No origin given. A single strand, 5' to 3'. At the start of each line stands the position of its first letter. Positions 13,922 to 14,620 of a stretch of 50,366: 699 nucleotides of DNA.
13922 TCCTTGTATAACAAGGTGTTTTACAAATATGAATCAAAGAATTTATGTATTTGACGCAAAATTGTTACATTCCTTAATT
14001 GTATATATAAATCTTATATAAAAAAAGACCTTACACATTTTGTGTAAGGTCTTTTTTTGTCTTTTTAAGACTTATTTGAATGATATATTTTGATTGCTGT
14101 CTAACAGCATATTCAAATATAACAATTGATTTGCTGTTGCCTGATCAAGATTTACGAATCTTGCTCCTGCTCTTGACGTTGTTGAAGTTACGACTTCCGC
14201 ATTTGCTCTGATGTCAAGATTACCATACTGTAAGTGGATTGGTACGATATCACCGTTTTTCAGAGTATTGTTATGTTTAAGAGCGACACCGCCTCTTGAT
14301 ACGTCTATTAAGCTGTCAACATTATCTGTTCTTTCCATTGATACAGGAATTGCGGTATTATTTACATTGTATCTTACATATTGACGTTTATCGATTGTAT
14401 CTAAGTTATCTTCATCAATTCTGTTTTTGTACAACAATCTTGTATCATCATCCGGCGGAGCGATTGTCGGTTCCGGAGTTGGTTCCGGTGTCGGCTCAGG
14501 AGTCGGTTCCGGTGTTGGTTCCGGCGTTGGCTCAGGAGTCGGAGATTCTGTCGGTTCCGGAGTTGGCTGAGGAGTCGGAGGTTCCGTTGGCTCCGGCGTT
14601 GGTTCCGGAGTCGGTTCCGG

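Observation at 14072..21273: Canonical-looking PilZ (c-di-GMP receptor) domain as the last domain of two exported TpsA-type adhesins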

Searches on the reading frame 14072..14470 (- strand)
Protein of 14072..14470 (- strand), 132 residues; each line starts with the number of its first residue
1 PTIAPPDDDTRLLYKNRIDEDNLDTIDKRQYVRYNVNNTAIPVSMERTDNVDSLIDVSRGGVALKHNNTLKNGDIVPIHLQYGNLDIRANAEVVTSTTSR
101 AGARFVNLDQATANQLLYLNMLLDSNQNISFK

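Call 3: search_protein_families(library=pfam, proteins=[window:14072-14470:-], max_evalue=1)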
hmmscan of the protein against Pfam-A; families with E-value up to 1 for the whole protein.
window:14072-14470:- (132 aa): 1 family
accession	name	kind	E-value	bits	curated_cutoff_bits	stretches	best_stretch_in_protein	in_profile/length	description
PF07238.19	PilZ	-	2.6e-10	41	22.5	1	27-117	1-97/102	PilZ domain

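Call 4: search_protein_families(library=ncbifam, proteins=[window:14072-14470:-], max_evalue=1)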
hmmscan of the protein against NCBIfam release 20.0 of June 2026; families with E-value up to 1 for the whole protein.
window:14072-14470:- (132 aa): 1 family
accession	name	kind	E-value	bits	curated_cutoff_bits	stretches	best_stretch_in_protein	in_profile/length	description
TIGR02266.1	gmx_TIGR02266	paralog_domain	0.002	18.3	68.7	1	54-115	21-90/96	TIGR02266 family protein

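Call 13: find_homologous_proteins(query=window:14072-14470:-, max_evalue=0.001)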
Query window:14072-14470:- (132 aa): 55 proteins with E <= 0.001 among 61 candidates.
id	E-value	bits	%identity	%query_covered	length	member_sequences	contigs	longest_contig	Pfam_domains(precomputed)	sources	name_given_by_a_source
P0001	7.1e-68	244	90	96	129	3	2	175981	PF07238.20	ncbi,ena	-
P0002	1.7e-67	243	95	91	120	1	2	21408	PF07238.20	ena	-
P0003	6.3e-63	228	81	98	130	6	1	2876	PF07238.20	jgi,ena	-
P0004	2.0e-62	227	88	91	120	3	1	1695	PF07238.20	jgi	jgi:hypothetical protein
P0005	1.5e-60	221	86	91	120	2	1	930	PF07238.20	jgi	jgi:hypothetical protein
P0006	2.0e-58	214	83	91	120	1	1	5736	PF07238.20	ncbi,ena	-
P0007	6.0e-57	209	79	91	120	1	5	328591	PF07238.20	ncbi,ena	-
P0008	6.9e-49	183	71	91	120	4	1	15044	PF07238.20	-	-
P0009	1.8e-47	178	63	95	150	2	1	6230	PF07238.20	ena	-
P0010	1.2e-45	173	60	100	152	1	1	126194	PF07238.20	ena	-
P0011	6.1e-45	170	65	92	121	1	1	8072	PF07238.20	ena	-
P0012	8.5e-45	170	64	91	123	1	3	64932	PF07238.20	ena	-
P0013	5.2e-42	161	58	99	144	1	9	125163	PF07238.20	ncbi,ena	-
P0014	5.8e-41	157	59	98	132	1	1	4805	PF07238.20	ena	-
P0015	1.0e-40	157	64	86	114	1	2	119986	PF07238.20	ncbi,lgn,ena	-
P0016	1.2e-40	156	57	92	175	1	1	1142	PF07238.20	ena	-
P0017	7.8e-40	154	58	90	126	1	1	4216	PF07238.20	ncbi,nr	ncbi:PilZ domain-containing protein, partial [bacterium]|nr:PilZ domain-containing protein [bacteriu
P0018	8.3e-39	150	59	83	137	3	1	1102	PF07238.20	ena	-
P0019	8.4e-39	150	57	92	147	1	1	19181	PF07238.20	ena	-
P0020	9.6e-39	150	57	89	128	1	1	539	PF07238.20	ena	-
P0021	2.6e-38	149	56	92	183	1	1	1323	PF07238.20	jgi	jgi:hypothetical protein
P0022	5.4e-38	148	61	83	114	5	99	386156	PF07238.20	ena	-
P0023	1.1e-37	147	58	86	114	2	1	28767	PF07238.20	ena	-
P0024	3.1e-37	145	61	84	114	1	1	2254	PF07238.20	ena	-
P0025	3.4e-37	145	60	94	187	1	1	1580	PF07238.20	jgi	jgi:hypothetical protein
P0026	4.0e-37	145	68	76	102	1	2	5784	PF07238.20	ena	-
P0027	4.1e-36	142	66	76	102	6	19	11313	PF07238.20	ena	-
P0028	1.8e-35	140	54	92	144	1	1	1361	PF07238.20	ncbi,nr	ncbi:MAG: PilZ domain-containing protein, partial [Candidatus Gastranaerophilales bacterium]|nr:PilZ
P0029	2.2e-35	139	66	76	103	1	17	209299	PF07238.20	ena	-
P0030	5.5e-35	138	53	94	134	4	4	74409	PF07238.20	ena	-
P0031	9.2e-35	137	65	76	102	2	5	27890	PF07238.20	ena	-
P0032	4.7e-34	135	60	80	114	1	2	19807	PF07238.20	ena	-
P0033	5.1e-34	135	62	77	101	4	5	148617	PF07238.20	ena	-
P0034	7.7e-34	134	52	94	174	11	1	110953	PF07238.20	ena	-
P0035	9.2e-34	134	65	76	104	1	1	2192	PF07238.20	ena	-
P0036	2.3e-33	133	50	92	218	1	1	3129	PF07238.20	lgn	-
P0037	3.3e-33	132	63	75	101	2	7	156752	PF07238.20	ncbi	-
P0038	5.7e-33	132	60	77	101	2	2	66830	PF07238.20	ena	-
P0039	1.3e-32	130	63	72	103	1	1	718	PF07238.20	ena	-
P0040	1.4e-32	130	63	76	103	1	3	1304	PF07238.20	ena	-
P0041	9.9e-32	128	60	76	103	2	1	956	PF07238.20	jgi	jgi:hypothetical protein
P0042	1.0e-31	128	60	70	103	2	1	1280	PF07238.20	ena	-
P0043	1.9e-31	127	61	74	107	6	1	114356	PF07238.20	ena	-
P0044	5.7e-31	125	61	70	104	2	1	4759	PF07238.20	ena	-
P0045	6.4e-31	125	61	70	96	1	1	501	PF07238.20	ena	-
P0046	8.0e-31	125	60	76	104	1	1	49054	PF07238.20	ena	-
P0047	8.6e-31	125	58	75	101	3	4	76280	PF07238.20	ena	-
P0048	1.0e-30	124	48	89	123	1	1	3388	PF07238.20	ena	-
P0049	4.6e-30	122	58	70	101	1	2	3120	PF07238.20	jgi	jgi:hypothetical protein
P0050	5.2e-30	122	67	62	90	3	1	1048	PF07238.20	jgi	jgi:c-di-GMP-binding flagellar brake protein YcgR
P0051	1.4e-29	121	58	70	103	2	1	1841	PF07238.20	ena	-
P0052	2.1e-29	120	57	70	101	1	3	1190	PF07238.20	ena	-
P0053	4.9e-29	119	56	76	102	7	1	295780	PF07238.20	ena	-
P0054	1.5e-28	117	57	75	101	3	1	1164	PF07238.20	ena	-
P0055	4.3e-26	109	67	60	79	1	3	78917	PF07238.20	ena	-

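Call 15: find_encoding_contigs(protein=P0008, flank=10000, max_places=4)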
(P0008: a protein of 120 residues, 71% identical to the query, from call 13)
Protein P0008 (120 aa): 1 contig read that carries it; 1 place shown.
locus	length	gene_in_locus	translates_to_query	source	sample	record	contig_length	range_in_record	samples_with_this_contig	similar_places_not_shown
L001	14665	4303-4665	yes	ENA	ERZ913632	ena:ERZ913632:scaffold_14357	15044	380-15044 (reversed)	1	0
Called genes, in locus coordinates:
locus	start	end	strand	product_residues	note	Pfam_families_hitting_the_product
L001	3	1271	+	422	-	?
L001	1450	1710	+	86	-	-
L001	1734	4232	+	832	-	-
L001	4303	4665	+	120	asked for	PF07238:PilZ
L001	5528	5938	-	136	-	-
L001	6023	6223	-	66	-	-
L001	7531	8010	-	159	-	-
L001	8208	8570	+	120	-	PF07238:PilZ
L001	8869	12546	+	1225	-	-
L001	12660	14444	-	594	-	PF01336:tRNA_anti-codon, PF00152:tRNA-synt_2, PF02938:GAD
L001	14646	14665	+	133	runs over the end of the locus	?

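Call 16: find_encoding_contigs(protein=P0007, flank=10000, max_places=3)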
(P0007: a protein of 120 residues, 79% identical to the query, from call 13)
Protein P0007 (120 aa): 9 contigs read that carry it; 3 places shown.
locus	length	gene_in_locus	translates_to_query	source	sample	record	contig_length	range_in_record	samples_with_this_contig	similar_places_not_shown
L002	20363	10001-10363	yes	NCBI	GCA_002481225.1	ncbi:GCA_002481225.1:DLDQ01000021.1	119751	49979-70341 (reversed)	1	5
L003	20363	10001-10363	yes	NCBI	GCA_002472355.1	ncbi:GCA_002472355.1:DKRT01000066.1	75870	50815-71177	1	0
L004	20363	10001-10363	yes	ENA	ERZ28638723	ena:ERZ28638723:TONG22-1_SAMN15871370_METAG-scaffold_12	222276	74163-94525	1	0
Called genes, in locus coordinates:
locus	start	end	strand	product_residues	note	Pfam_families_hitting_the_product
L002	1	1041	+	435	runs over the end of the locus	PF00919:UPF0004, PF04055:Radical_SAM, PF18693:TRAM_2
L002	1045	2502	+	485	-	PF01943:Polysacc_synt, PF13440:Polysacc_synt_3 (weak)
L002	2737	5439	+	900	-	-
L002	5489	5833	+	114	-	PF07238:PilZ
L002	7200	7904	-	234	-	-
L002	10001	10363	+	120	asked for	PF07238:PilZ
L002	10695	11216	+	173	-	PF00466:Ribosomal_L10, PF27436:RL10_C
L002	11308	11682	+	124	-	PF16320:Ribosomal_L12_N, PF00542:Ribosomal_L12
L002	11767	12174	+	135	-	PF00542:Ribosomal_L12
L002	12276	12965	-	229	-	-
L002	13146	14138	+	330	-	PF04055:Radical_SAM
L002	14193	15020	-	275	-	-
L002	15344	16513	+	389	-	PF01551:Peptidase_M23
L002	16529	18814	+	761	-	-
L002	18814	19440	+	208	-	PF00596:Aldolase_II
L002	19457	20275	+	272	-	PF17930:LpxI_N, PF06230:LpxI_C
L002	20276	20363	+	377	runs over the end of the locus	PF02684:LpxB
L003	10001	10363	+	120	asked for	PF07238:PilZ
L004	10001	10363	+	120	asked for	PF07238:PilZ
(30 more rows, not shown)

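Call 23: find_related_loci(query=A1, collection=genome_contigs, flank=10000)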
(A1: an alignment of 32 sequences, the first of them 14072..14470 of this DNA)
Query A1 (132 aa) in genome_contigs; peptide patterns used: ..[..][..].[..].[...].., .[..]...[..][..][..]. (x = any residue, [..] = any of these).
327 stretches matched a pattern; 271 encode a relative of the query (tblastn E <= 1e-3); the best 80 are kept; 70 distinct loci.
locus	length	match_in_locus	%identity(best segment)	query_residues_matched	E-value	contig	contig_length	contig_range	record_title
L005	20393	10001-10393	88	1-132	2e-75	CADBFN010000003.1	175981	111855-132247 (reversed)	uncultured bacterium isolate RUG13924 genome assembly, contig: RUG13924_asm_3, whole genome shotgun sequence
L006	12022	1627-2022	86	1-132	8e-74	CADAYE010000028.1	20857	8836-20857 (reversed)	uncultured bacterium isolate RUG13741 genome assembly, contig: RUG13741_asm_28, whole genome shotgun sequence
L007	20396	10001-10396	87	1-132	1e-73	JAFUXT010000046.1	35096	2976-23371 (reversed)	Bacterium isolate RGIG4922 Roe_deer_Rumen-3__c192693, whole genome shotgun sequence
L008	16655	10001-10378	89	7-132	1e-70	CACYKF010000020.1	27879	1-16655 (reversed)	uncultured bacterium isolate RUG12020 genome assembly, contig: RUG12020_asm_20, whole genome shotgun sequence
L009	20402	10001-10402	81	1-132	1e-69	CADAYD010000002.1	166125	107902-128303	uncultured bacterium isolate RUG13727 genome assembly, contig: RUG13727_asm_2, whole genome shotgun sequence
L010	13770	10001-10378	85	7-132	3e-68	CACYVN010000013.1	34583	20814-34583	uncultured bacterium isolate RUG12313 genome assembly, contig: RUG12313_asm_13, whole genome shotgun sequence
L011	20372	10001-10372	77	8-131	5e-60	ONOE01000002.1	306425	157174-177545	uncultured bacterium isolate RUG493 genome assembly, contig: scaffold_3, whole genome shotgun sequence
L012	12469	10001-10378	63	7-132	6e-54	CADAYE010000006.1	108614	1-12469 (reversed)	uncultured bacterium isolate RUG13741 genome assembly, contig: RUG13741_asm_6, whole genome shotgun sequence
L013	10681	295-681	63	3-131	9e-54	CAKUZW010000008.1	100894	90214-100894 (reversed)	MAG: uncultured Candidatus Melainabacteria bacterium isolate REFINED_METABAT215_TOP10_CONTIGS_1500_ASSEMBLY_K77_MERGED__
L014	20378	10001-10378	61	7-132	6e-52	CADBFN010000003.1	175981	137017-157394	uncultured bacterium isolate RUG13924 genome assembly, contig: RUG13924_asm_3, whole genome shotgun sequence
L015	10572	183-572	58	2-131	2e-51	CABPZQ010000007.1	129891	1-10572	MAG TPA_asm: uncultured bacterium isolate MGYG-HGUT-00385 genome assembly, contig: GUT_GENOME008347_7, whole genome shot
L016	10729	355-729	63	7-131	5e-51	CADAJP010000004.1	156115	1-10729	uncultured bacterium isolate RUG13356 genome assembly, contig: RUG13356_asm_4, whole genome shotgun sequence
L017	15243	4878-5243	63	9-131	3e-50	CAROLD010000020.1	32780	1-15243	MAG TPA_asm: uncultured bacterium isolate MGBC114377 genome assembly, contig: MGBC114377.20, whole genome shotgun sequen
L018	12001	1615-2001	57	3-131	3e-50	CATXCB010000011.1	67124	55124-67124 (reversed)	MAG TPA_asm: uncultured bacterium isolate ERR9578265_bin.11_MetaWRAP_v1.3_MAG genome assembly, contig: ERZ18533859.459,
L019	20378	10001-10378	66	8-131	3e-50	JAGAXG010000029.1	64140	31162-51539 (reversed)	Bacterium isolate RGIG8857 Water_deer_Omasum-2__c209188, whole genome shotgun sequence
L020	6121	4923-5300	60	6-131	2e-49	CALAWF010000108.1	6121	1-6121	MAG TPA_asm: uncultured bacterium isolate SRR1747056_bin.5_CONCOCT_v1.1_MAG genome assembly, contig: ERZ808288.2853, who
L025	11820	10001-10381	57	6-131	9e-49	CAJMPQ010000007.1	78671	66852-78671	TPA_asm: uncultured bacterium isolate ERR1600607-bin.33 genome assembly, contig: NODE_305_length_78671_cov_20.412639, wh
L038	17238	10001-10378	55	7-132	5e-46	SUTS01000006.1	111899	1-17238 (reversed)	MAG: Cyanobacteria bacterium SIG26 NODE_4126_length_111899_cov_7.972820, whole genome shotgun sequence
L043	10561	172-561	56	3-129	8e-45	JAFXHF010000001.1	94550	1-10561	Bacterium isolate RGIG6412 Sheep_Rectum-5__c11, whole genome shotgun sequence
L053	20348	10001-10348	59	15-130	1e-43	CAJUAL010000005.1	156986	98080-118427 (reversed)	TPA_asm: uncultured Vampirovibrio sp. isolate MGBC124934 genome assembly, contig: MGBC124934.5, whole genome shotgun seq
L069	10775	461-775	63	28-131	7e-42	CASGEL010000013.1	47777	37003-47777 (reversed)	uncultured bacterium isolate A94_L1_369369_idba_bin.43 genome assembly, contig: A94_L1_369369_idba_bin.43.fa_scaffold_72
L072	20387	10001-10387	50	2-131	7e-42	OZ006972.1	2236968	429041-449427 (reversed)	MAG: Candidatus Gastranaerophilales bacterium isolate metabat2_pooled_hifiasm.1023 MAG genome assembly, chromosome: 1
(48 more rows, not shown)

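Call 32: search_solved_structures(query=A1, max_evalue=1, show_alignments=3)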
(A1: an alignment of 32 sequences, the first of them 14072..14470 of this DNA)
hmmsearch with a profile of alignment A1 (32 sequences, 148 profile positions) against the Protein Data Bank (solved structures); distinct sequences matched with E-value up to 1: 7.
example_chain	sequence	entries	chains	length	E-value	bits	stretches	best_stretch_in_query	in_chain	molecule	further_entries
4rt0_A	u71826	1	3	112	0.0061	19.5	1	43-134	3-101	Alginate biosynthesis protein Alg44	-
4xrn_A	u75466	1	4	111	0.0075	19.2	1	43-134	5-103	Alginate biosynthesis protein Alg44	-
4rt1_A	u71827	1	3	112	0.07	16.1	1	43-134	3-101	Alginate biosynthesis protein Alg44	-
1zo1_I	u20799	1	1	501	0.1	15.5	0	61-100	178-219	translation initiation factor 2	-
6o7k_f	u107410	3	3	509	0.1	15.5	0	61-100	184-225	Translation initiation factor IF-2 | Translation initiation factor IF2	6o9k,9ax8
7uiu_x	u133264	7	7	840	0.17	14.9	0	64-100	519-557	Translation initiation factor IF-2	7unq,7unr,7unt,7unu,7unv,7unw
3jcj_f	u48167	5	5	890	0.24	14.4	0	61-100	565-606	Translation initiation factor IF-2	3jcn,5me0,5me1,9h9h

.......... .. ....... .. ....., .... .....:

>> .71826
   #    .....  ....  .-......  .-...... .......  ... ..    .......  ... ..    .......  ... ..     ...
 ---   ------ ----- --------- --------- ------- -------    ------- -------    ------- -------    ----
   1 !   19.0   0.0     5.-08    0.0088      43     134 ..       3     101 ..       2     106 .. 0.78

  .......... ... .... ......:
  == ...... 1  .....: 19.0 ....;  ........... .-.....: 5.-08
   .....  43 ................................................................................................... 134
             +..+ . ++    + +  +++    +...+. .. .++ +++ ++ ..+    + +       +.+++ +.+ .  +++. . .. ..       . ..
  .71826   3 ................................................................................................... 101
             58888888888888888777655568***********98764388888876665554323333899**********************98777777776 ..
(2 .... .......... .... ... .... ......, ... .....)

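Call 40: predict_structure(alignment_id=A1)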
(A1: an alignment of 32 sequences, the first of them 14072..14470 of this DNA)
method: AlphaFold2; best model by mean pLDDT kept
length: 132 residues; sequences in the alignment: 32
mean_pLDDT: 74.2   pTM: 0.61
mean pLDDT of the five models: 74.2, 73.1, 71.0, 70.4, 70.2
residues with pLDDT >= 90: 23; 70-90: 65; 50-70: 20; < 50: 24
segments of 3 or more residues with pLDDT < 50: 10-26
pLDDT, mean of each block of 10 residues (from residue 1): 49 43 50 67 72 85 89 90 87 91 90 87 72 45
secondary structure, 60 per line:
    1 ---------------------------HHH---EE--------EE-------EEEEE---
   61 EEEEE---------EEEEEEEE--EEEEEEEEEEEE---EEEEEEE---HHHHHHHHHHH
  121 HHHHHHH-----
elements in order: E53-57 E61-65 E75-82 E85-96 E100-106 H110-127

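Call 43: fold_search(model_id=the predicted structure, library=pdb)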
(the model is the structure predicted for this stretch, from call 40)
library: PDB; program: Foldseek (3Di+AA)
matches with E <= 10: 877; with E <= 0.001: 0
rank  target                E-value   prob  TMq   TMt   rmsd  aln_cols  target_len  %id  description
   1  4xrn_B                1.1e-03  1.00  0.44  0.55   2.4        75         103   25  Pilz domain with c-di-gmp of a protein from Pseudomonas aeruginosa (released 2016-02-03)
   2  4q63                  1.5e-03  1.00  0.54  0.74   3.0        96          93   18  Crystal Structure of Legionella Uncharacterized Protein Lpg0364 (released 2014-05-07)
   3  4rt1_B                1.8e-03  1.00  0.48  0.57   2.4        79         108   22  Structure of the Alg44 PilZ domain (R95A mutant) from Pseudomonas aeruginosa PAO1 in complex with c-di-GMP (released 2015-04-08)
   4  3kyf                  2.0e-03  1.00  0.51  0.32   4.5       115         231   16  Crystal structure of P4397 complexed with c-di-GMP (released 2010-04-14)
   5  4xrn_C                2.5e-03  1.00  0.49  0.59   2.3        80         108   24  Pilz domain with c-di-gmp of a protein from Pseudomonas aeruginosa (released 2016-02-03)
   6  5y4r_C                2.6e-03  1.00  0.52  0.57   4.8       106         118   16  Structure of a methyltransferase complex (released 2017-11-29)
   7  5xly_B                3.1e-03  1.00  0.53  0.57   5.3       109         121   16  Crystal structure of CheR1 in complex with c-di-GMP-bound MapZ (released 2017-08-23)
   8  4rt0_B                3.3e-03  1.00  0.56  0.67   3.8       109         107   21  Structure of the Alg44 PilZ domain from Pseudomonas aeruginosa PAO1 in complex with c-di-GMP (released 2015-04-08)
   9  5y4r_D                3.6e-03  1.00  0.53  0.58   4.7       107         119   17  Structure of a methyltransferase complex (released 2017-11-29)
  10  4rt0_A                3.9e-03  1.00  0.48  0.57   2.2        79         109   22  Structure of the Alg44 PilZ domain from Pseudomonas aeruginosa PAO1 in complex with c-di-GMP (released 2015-04-08)
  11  4xrn_A                3.9e-03  1.00  0.43  0.54   2.4        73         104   26  Pilz domain with c-di-gmp of a protein from Pseudomonas aeruginosa (released 2016-02-03)
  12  5y6g                  3.9e-03  1.00  0.55  0.55   4.5       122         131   19  PilZ domain with c-di-GMP of YcgR from Escherichia coli (released 2018-07-18)
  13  4rt1_A                4.1e-03  1.00  0.56  0.67   3.8       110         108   21  Structure of the Alg44 PilZ domain (R95A mutant) from Pseudomonas aeruginosa PAO1 in complex with c-di-GMP (released 2015-04-08)
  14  4rt0_C                4.8e-03  1.00  0.46  0.56   2.0        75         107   23  Structure of the Alg44 PilZ domain from Pseudomonas aeruginosa PAO1 in complex with c-di-GMP (released 2015-04-08)
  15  9b8v_E                6.7e-03  1.00  0.46  0.09   3.9        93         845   19  AlphaFold2 informed cryo-EM model of the E. coli cellulose synthase BcsAG3B6 complex (released 2025-02-19)
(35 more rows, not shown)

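Call 56: search_protein_families(library=pfam, proteins=[L002:16529-18811:+, L043:6687-8732:-, L020:5517-6002:+, L069:953-1606:+, L053:16621-17091:+, L038:15933-16406:+, L025:10555-11325:+], max_evalue=0.01)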
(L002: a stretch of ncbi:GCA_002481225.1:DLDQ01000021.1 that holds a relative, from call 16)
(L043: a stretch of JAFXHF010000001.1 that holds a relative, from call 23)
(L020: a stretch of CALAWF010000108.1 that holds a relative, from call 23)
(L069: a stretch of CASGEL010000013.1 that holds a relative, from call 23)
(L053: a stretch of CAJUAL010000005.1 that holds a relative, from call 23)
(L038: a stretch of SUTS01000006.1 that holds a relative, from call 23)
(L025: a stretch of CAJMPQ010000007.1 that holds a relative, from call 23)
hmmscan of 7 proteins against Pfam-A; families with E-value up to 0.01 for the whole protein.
L002:16529-18811:+ (761 aa): 0 families

L043:6687-8732:- (682 aa): 0 families

L020:5517-6002:+ (162 aa): 1 family
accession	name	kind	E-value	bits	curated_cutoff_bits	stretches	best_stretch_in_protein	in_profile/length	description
PF07238.19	PilZ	-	2.1e-09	38.1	22.5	1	53-143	2-97/102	PilZ domain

L069:953-1606:+ (218 aa): 1 family
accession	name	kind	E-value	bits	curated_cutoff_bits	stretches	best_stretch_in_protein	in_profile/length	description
PF07238.19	PilZ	-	3.3e-07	31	22.5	1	110-199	2-96/102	PilZ domain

L053:16621-17091:+ (157 aa): 1 family
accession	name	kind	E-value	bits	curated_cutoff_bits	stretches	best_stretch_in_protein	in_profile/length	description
PF07238.19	PilZ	-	3.7e-08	34.1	22.5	1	47-132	1-91/102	PilZ domain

L038:15933-16406:+ (158 aa): 3 families
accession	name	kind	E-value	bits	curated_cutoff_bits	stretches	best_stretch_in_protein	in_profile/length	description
PF07238.19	PilZ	-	1.2e-10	42.1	22.5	1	46-135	1-97/102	PilZ domain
PF22006.2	PilZ-like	-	9.4e-07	29.5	27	1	62-134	8-79/90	PilZ domain-like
PF20585.4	Pectate_lyase_5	-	0.00037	21.1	24.3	1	42-107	27-90/126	Putative pectate lyase-like adhesive domain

L025:10555-11325:+ (257 aa): 1 family
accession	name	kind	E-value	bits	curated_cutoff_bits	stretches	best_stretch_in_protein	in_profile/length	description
PF07238.19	PilZ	-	7.7e-09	36.3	22.5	1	144-237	1-97/102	PilZ domain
